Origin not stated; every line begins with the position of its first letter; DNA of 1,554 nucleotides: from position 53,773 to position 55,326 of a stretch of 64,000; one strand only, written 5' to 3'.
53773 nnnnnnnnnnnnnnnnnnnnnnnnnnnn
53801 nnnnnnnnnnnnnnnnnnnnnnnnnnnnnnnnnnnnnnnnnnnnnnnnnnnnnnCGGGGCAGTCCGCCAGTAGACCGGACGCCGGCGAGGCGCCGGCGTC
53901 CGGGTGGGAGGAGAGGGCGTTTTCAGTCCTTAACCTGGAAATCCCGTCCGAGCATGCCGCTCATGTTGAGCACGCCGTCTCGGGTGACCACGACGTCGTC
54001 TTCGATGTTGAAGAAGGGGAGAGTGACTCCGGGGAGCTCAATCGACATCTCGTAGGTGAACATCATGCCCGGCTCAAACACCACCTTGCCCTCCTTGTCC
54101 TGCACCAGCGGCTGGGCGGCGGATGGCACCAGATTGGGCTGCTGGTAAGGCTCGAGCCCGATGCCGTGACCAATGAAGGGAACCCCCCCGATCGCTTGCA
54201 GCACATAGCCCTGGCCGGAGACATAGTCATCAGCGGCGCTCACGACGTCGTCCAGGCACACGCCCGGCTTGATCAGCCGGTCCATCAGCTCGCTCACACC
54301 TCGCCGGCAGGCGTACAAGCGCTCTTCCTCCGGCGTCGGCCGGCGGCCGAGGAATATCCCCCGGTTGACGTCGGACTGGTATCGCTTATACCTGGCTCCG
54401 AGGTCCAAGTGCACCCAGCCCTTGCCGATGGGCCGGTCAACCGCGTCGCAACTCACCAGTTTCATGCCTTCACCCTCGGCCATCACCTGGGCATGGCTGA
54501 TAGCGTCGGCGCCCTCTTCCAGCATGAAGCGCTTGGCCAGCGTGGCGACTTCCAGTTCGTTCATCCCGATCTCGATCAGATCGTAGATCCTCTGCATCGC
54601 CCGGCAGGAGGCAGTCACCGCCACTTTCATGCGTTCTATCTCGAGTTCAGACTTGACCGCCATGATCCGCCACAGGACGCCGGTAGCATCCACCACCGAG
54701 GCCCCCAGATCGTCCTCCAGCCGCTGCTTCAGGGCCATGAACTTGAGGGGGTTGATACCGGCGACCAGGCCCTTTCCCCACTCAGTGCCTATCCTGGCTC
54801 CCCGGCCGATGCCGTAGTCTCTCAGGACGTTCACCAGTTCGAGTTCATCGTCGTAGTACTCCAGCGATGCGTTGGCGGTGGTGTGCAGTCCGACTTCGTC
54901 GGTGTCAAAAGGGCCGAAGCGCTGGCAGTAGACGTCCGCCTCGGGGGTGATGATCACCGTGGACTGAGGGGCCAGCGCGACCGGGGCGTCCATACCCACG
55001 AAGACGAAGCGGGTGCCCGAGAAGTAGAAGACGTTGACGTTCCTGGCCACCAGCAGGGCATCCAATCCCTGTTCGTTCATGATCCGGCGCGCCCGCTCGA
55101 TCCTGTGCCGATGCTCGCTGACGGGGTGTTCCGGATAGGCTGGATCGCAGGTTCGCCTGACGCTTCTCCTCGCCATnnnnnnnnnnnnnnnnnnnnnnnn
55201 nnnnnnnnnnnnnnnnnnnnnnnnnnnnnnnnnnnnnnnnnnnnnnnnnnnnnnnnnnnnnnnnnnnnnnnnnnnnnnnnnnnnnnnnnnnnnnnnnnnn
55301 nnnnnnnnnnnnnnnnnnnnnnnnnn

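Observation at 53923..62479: GntR-controlled array: three M29-fold paralogs, an ECF transporter with unknown specificity, a creatininase-family amidohydrolase and a creatinase/prolidase-type M24 enzyme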

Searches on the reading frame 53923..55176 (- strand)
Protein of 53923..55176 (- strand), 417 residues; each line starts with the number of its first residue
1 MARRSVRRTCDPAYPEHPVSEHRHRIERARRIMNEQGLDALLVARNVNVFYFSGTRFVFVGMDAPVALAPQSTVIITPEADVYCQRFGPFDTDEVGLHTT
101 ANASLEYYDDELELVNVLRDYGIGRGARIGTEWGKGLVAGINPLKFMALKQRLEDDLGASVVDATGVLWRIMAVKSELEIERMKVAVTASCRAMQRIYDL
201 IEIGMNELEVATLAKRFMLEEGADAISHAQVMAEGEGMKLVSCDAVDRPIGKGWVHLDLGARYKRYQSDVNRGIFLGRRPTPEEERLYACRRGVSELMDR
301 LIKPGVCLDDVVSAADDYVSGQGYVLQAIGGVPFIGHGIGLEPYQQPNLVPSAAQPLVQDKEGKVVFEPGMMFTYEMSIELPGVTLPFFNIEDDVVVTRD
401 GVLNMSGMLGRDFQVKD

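Call 4: search_protein_families(library=pfam, proteins=[window:53923-55176:-], max_evalue=0.01)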
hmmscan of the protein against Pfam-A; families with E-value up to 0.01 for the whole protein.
window:53923-55176:- (417 aa): 2 families
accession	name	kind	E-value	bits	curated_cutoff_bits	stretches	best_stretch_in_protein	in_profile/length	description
PF00557.29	Peptidase_M24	-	6.8e-30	104.8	23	1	181-398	1-207/208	Metallopeptidase family M24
PF01321.24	Creatinase_N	-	1.5e-11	45.3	22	1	25-170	1-124/128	Creatinase/Prolidase N-terminal domain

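Call 5: search_protein_families(library=ncbifam, proteins=[window:53923-55176:-], max_evalue=0.01)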
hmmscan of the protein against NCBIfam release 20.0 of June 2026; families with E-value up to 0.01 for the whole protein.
window:53923-55176:- (417 aa): 10 families
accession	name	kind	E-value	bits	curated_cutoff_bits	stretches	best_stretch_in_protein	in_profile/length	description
NF040821.1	dipep_PepQ_Arch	equivalog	1.2e-24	87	630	2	170-402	118-335/346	Xaa-Pro dipeptidase PepQ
NF007310.0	PRK09795.1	equivalog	9.3e-22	77.3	393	1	151-402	106-345/361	aminopeptidase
TIGR02993.1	ectoine_eutD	equivalog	1.8e-12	47.1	613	1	20-320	9-308/391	ectoine hydrolase DoeA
TIGR00500.1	met_pdase_I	equivalog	1.2e-11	44.6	171.35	1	172-379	1-203/247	type I methionyl aminopeptidase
NF038259.1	ectoine_DoeA_2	exception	4.7e-11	42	575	1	18-320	10-299/386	ectoine hydrolase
NF011174.0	PRK14576.1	subfamily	2.1e-09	36.8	487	1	158-412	161-400/405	putative endopeptidase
NF011173.0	PRK14575.1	equivalog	1.4e-07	30.8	850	1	161-412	165-401/406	putative peptidase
NF008131.0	PRK10879.1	equivalog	3e-07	29.6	465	1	157-312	156-312/438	Xaa-Pro aminopeptidase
NF011720.0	PRK15173.1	subfamily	7.7e-07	28.4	420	1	161-412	102-338/343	peptidase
NF043017.1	DimsulpropLyDddP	equivalog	0.00032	19.6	600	1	156-406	187-434/443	dimethylsulfonioproprionate lyase DddP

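Call 30: search_solved_structures(query=window:53923-55176:-, max_evalue=0.00001, show_alignments=1)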
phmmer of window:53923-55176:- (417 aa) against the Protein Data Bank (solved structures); distinct sequences matched with E-value up to 0.00001: 31.
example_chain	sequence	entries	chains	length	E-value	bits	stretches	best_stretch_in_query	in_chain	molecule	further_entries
1pv9_A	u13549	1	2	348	6.7e-21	77.8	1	171-404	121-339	Xaa-Pro dipeptidase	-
3q6d_A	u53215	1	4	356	1.3e-20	76.9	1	156-401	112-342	Proline dipeptidase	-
1wn1_A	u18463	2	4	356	1.5e-20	76.6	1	168-398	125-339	dipeptidase | 356aa long hypothetical dipeptidase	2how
1wy2_A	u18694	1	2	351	1.9e-19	73.1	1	168-403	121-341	Xaa-Pro dipeptidase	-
2zsg_A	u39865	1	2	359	6e-19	71.4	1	170-375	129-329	Aminopeptidase P, putative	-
5cnx_A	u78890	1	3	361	3.4e-17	65.6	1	151-402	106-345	Aminopeptidase YpdF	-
5cdl_A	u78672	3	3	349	4.4e-17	65.3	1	159-403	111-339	Proline dipeptidase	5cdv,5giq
5giu_A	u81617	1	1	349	4.7e-17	65.2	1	159-403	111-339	Proline dipeptidase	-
4ege_A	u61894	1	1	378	1.4e-12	50.4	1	153-406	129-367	Dipeptidase PepE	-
4fkc_A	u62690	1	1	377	4.1e-12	48.9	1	167-397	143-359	Xaa-Pro aminopeptidase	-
4rgz_A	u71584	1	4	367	1.2e-11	47.3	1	167-397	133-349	Xaa-Pro aminopeptidase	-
5cik_A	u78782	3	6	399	1.9e-11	46.7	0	156-370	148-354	Proline dipeptidase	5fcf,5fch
4r60_A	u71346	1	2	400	1.9e-11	46.7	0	156-370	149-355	Proline dipeptidase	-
5cde_A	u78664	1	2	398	2.1e-11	46.5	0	156-358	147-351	Proline dipeptidase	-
7k3u_A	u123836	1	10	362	1.3e-08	37.4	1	160-402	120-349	Aminopeptidase P family protein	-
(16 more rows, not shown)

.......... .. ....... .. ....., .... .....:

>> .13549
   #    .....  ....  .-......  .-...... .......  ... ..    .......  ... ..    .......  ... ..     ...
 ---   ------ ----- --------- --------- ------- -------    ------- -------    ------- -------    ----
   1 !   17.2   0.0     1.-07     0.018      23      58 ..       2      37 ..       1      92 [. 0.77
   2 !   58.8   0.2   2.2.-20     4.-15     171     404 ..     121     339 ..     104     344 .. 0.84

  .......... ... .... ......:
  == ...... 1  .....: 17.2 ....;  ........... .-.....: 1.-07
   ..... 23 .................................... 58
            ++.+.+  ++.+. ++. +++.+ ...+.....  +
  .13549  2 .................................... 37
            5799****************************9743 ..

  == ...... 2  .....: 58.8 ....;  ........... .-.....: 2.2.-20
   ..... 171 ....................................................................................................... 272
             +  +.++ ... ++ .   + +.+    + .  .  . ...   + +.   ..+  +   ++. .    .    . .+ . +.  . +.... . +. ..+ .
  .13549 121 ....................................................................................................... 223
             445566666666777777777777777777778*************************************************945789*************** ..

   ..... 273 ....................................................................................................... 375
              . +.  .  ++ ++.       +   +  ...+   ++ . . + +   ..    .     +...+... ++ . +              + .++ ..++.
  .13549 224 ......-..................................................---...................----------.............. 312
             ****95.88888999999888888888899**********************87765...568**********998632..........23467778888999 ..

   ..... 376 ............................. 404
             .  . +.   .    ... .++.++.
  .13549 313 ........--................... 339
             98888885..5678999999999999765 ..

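Call 71: find_homologous_proteins(query=window:53923-55176:-, max_evalue=1e-30)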
Query window:53923-55176:- (417 aa): 101 proteins with E <= 1e-30 among 8000 candidates.
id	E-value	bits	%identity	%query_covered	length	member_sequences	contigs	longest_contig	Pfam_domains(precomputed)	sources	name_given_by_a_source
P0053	4.1e-279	943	100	100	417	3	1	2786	PF01321.25,PF00557.30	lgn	-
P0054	1.7e-204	697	72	100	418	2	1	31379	PF01321.25,PF00557.30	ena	-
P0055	3.1e-199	680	69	100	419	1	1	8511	PF01321.25,PF00557.30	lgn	-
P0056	3.7e-194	663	67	100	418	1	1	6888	PF01321.25,PF00557.30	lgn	-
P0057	1.9e-193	661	68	100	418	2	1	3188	PF01321.25,PF00557.30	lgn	-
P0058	1.3e-192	658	68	100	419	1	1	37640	PF01321.25,PF00557.30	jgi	jgi:Xaa-Pro aminopeptidase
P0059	2.1e-188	644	67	100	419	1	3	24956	PF01321.25,PF00557.30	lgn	-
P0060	3.1e-188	644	66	100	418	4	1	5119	PF01321.25,PF00557.30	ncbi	-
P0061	3.5e-186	637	66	100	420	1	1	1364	PF01321.25,PF00557.30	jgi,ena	-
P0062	2.0e-185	635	67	100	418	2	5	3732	PF01321.25,PF00557.30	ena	-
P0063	4.4e-185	633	65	100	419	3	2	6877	PF01321.25,PF00557.30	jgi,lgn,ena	-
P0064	1.1e-184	632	65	100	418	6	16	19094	PF01321.25,PF00557.30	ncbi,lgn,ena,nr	ncbi:MAG: aminopeptidase P family protein [Chloroflexi bacterium]|nr:aminopeptidase P family protein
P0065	8.2e-184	629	71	91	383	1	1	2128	PF00557.30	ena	-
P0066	7.0e-183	626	64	100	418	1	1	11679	PF01321.25,PF00557.30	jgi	jgi:Xaa-Pro dipeptidase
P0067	1.3e-182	625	65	100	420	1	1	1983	PF01321.25,PF00557.30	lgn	-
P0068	1.7e-182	625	65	100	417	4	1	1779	PF01321.25,PF00557.30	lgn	-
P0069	9.6e-182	622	67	97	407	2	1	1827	PF01321.25,PF00557.30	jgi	jgi:Xaa-Pro aminopeptidase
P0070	2.1e-180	618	64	100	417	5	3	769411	PF01321.25,PF00557.30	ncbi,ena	-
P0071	4.8e-180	617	64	100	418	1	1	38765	PF01321.25,PF00557.30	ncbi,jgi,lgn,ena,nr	ncbi:MAG TPA: Xaa-Pro peptidase family protein [Anaerolineae bacterium]|nr:Xaa-Pro peptidase family 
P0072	6.6e-180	616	64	100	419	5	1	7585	PF01321.25,PF00557.30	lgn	-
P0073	1.3e-179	615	63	100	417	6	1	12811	PF01321.25,PF00557.30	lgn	-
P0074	3.9e-179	614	63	100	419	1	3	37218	PF01321.25,PF00557.30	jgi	jgi:Xaa-Pro aminopeptidase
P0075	6.6e-178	610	63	100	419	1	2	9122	PF01321.25,PF00557.30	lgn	-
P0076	2.2e-177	608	63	100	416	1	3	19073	PF01321.25,PF00557.30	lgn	-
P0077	4.9e-177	607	64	100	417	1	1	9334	PF01321.25,PF00557.30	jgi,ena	jgi:Xaa-Pro aminopeptidase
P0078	2.5e-176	605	65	100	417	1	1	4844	PF01321.25,PF00557.30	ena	-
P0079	3.8e-176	604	69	92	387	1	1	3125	PF01321.25,PF00557.30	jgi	jgi:Xaa-Pro aminopeptidase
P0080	4.4e-176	604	65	100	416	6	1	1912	PF01321.25,PF00557.30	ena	-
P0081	6.5e-176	603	62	100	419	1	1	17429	PF01321.25,PF00557.30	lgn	-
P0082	5.5e-175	600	61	100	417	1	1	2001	PF01321.25,PF00557.30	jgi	jgi:Xaa-Pro aminopeptidase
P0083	5.9e-175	600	63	100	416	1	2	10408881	PF01321.25,PF00557.30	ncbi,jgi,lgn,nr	ncbi:MAG: Xaa-Pro peptidase family protein [Ardenticatenaceae bacterium]|nr:Xaa-Pro peptidase family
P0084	7.5e-175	600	61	100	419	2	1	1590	PF01321.25,PF00557.30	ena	-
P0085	1.1e-174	599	63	100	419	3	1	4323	PF01321.25,PF00557.30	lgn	-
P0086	5.4e-174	597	61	100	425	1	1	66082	PF01321.25,PF00557.30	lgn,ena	-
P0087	2.4e-173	595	61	100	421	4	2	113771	PF01321.25,PF00557.30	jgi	jgi:Xaa-Pro dipeptidase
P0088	3.2e-173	594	62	100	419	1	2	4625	PF01321.25,PF00557.30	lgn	-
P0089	3.4e-173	594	60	100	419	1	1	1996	PF01321.25,PF00557.30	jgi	jgi:Xaa-Pro aminopeptidase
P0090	3.9e-173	594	62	100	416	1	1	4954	PF01321.25,PF00557.30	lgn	-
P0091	5.9e-172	590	66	92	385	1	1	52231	PF00557.30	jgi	jgi:Xaa-Pro aminopeptidase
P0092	1.1e-171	589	60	100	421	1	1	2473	PF01321.25,PF00557.30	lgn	-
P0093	2.0e-171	589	61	100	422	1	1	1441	PF01321.25,PF00557.30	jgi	jgi:Xaa-Pro aminopeptidase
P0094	2.3e-170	585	63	100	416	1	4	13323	PF01321.25,PF00557.30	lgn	-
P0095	2.9e-169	581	61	100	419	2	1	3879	PF01321.25,PF00557.30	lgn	-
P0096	2.1e-168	579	62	100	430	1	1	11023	PF01321.25,PF00557.30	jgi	jgi:Xaa-Pro aminopeptidase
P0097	5.4e-166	571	59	100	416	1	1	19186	PF01321.25,PF00557.30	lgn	-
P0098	1.8e-165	569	62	100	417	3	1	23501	PF01321.25,PF00557.30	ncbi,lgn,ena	-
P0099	1.8e-165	569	61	100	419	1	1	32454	PF01321.25,PF00557.30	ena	-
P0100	2.8e-165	568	61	100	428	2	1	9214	PF01321.25,PF00557.30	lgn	-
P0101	8.4e-165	567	60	100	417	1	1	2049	PF01321.25,PF00557.30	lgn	-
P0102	1.8e-164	566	59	100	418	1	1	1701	PF01321.25,PF00557.30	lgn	-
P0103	3.3e-163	561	60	100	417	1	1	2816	PF01321.25,PF00557.30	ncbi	-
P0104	2.4e-161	555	60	100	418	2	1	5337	PF01321.25,PF00557.30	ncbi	-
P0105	3.0e-161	555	59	100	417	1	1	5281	PF01321.25,PF00557.30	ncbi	ncbi:MAG: M24 family metallopeptidase [Armatimonadota bacterium]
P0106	1.8e-160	552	59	100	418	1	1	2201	PF01321.25,PF00557.30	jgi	jgi:Xaa-Pro aminopeptidase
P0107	1.2e-159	550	59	100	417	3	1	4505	PF01321.25,PF00557.30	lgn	-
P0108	3.0e-159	548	62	92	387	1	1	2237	PF01321.25,PF00557.30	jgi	jgi:Xaa-Pro aminopeptidase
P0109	1.8e-157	543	58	100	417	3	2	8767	PF01321.25,PF00557.30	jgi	jgi:Xaa-Pro aminopeptidase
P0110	8.9e-157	540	61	92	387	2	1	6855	PF01321.25,PF00557.30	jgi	jgi:Xaa-Pro aminopeptidase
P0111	1.6e-156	539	59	100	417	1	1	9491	PF01321.25,PF00557.30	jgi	jgi:Xaa-Pro aminopeptidase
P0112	2.8e-155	535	57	100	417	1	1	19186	PF01321.25,PF00557.30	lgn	-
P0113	5.4e-155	534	57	100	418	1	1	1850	PF01321.25,PF00557.30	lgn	-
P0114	1.2e-154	533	57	100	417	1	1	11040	PF01321.25,PF00557.30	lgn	-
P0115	2.3e-153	529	57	100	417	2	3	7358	PF01321.25,PF00557.30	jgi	jgi:Xaa-Pro aminopeptidase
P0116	5.9e-152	524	56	100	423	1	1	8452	PF01321.25,PF00557.30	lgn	-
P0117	6.0e-152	524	56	100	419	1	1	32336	PF01321.25,PF00557.30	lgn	-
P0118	7.9e-152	524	58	100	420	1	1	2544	PF01321.25,PF00557.30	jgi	jgi:Xaa-Pro aminopeptidase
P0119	8.7e-151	521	56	100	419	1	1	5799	PF01321.25,PF00557.30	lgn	-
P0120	1.3e-150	520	55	100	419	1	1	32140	PF01321.25,PF00557.30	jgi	jgi:Xaa-Pro aminopeptidase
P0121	3.3e-150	519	55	100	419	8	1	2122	PF01321.25,PF00557.30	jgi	-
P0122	4.0e-149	515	61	92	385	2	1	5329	PF01321.25,PF00557.30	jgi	jgi:Xaa-Pro aminopeptidase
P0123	9.8e-148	510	54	100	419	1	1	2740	PF01321.25,PF00557.30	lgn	-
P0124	2.0e-146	506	55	99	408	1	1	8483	PF01321.25,PF00557.30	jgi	jgi:Xaa-Pro aminopeptidase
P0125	2.9e-146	506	58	97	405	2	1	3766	PF01321.25,PF00557.30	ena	-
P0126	1.1e-145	504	56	100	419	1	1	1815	PF01321.25,PF00557.30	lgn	-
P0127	7.0e-145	501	56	100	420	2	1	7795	PF01321.25,PF00557.30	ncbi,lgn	-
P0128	1.9e-144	500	55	99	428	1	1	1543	PF01321.25,PF00557.30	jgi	jgi:Xaa-Pro aminopeptidase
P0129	1.9e-143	496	55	100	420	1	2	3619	PF01321.25,PF00557.30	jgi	jgi:Xaa-Pro aminopeptidase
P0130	2.0e-143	496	55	100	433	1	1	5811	PF01321.25,PF00557.30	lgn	-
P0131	5.2e-143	495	60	84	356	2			PF01321.25,PF00557.30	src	-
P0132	6.2e-143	495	55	97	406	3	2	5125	PF01321.25,PF00557.30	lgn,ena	-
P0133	1.4e-142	493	55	100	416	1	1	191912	PF01321.25,PF00557.30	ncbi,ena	-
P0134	5.3e-142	492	59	92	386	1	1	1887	PF01321.25,PF00557.30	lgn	-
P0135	7.4e-142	491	54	100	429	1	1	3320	PF01321.25,PF00557.30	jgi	-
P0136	1.9e-140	486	56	93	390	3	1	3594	PF01321.25,PF00557.30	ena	-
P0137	1.0e-136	474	54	100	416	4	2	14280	PF01321.25,PF00557.30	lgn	-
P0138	1.9e-136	473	52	100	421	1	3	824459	PF01321.25,PF00557.30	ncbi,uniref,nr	ncbi:M24 family metallopeptidase [Microbacterium ulmi]|uniref:Aminopeptidase P family protein n=1 Ta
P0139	3.0e-136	473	57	92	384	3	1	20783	PF01321.25,PF00557.30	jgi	jgi:Xaa-Pro aminopeptidase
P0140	2.0e-133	463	55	92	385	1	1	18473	PF01321.25,PF00557.30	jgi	-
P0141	1.6e-130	454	51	97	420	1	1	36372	PF01321.25,PF00557.30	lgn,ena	-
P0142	1.2e-129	451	50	100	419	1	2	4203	PF01321.25,PF00557.30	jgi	jgi:Xaa-Pro aminopeptidase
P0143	1.7e-126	441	50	100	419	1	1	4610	PF01321.25,PF00557.30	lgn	-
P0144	1.6e-115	404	53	85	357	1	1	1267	PF00557.30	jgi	jgi:Xaa-Pro aminopeptidase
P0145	1.1e-109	385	50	93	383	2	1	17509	PF01321.25,PF00557.30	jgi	jgi:Xaa-Pro aminopeptidase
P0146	1.2e-100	355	71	51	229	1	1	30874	PF01321.25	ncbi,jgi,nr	ncbi:MAG: aminopeptidase P family N-terminal domain-containing protein [Firmicutes bacterium]|jgi:Xa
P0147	6.9e-95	336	44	99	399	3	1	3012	PF01321.25,PF00557.30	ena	-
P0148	1.3e-94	336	44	99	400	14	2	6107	PF01321.25,PF00557.30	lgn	-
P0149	3.3e-92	328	44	99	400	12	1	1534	PF01321.25,PF00557.30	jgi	jgi:Xaa-Pro dipeptidase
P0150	2.3e-91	325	60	61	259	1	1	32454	PF00557.30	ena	-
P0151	7.1e-86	307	54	66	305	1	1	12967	PF01321.25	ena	-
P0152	1.8e-84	302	60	53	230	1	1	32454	PF00557.30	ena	-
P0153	3.5e-76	275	56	53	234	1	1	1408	PF00557.30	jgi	jgi:Xaa-Pro aminopeptidase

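Call 72: find_encoding_contigs(protein=P0138, flank=10000, max_places=2)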
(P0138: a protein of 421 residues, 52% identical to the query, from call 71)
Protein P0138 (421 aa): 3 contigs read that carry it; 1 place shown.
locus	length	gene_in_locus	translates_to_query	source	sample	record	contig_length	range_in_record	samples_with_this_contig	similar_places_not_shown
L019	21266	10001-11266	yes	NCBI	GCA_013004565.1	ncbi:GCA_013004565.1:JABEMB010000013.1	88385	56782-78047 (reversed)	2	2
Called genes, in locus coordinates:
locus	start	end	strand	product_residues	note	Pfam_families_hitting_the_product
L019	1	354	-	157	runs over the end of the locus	PF03652:RuvX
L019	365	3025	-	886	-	PF01411:tRNA-synt_2c, PF07973:tRNA_SAD, PF02272:DHHA1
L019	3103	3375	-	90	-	-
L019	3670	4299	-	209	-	PF00163:Ribosomal_S4, PF01479:S4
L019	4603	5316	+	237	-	PF00392:GntR, PF07729:FCD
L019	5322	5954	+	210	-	-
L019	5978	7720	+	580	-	PF00005:ABC_tran, PF03193:RsgA_GTPase (faint), PF13476:AAA_23 (faint), PF13481:AAA_25 (faint), PF13555:AAA_29 (faint), PF20703:nSTAND1 (faint), PF01078:Mg_chelatase (faint), PF00005:ABC_tran, +4 more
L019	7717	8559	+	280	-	PF02361:CbiQ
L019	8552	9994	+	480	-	PF01546:Peptidase_M20, PF07687:M20_dimer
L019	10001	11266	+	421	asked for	PF01321:Creatinase_N, PF00557:Peptidase_M24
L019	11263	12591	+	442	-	PF01321:Creatinase_N, PF00557:Peptidase_M24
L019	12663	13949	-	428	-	PF05496:RuvB_N, PF00158:Sigma54_activat (faint), PF14532:Sigma54_activ_2 (weak), PF00004:AAA, PF07728:AAA_5 (weak), PF13173:AAA_14 (weak), PF16193:AAA_assoc_2, PF12002:MgsA_C, +3 more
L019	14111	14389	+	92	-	-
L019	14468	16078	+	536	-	PF03993:DUF349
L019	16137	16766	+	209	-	PF09407:AbiEi_1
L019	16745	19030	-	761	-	PF13328:HD_4, PF01966:HD, PF04607:RelA_SpoT, PF02824:TGS, PF19296:RelA_AH, PF28438:RelA_RIS, PF01842:ACT, PF13291:ACT_4, +1 more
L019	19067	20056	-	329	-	PF02355:SecD_SecF_C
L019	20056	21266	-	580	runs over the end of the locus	PF21760:SecD_1st, PF22599:SecDF_P1_head, PF02355:SecD_SecF_C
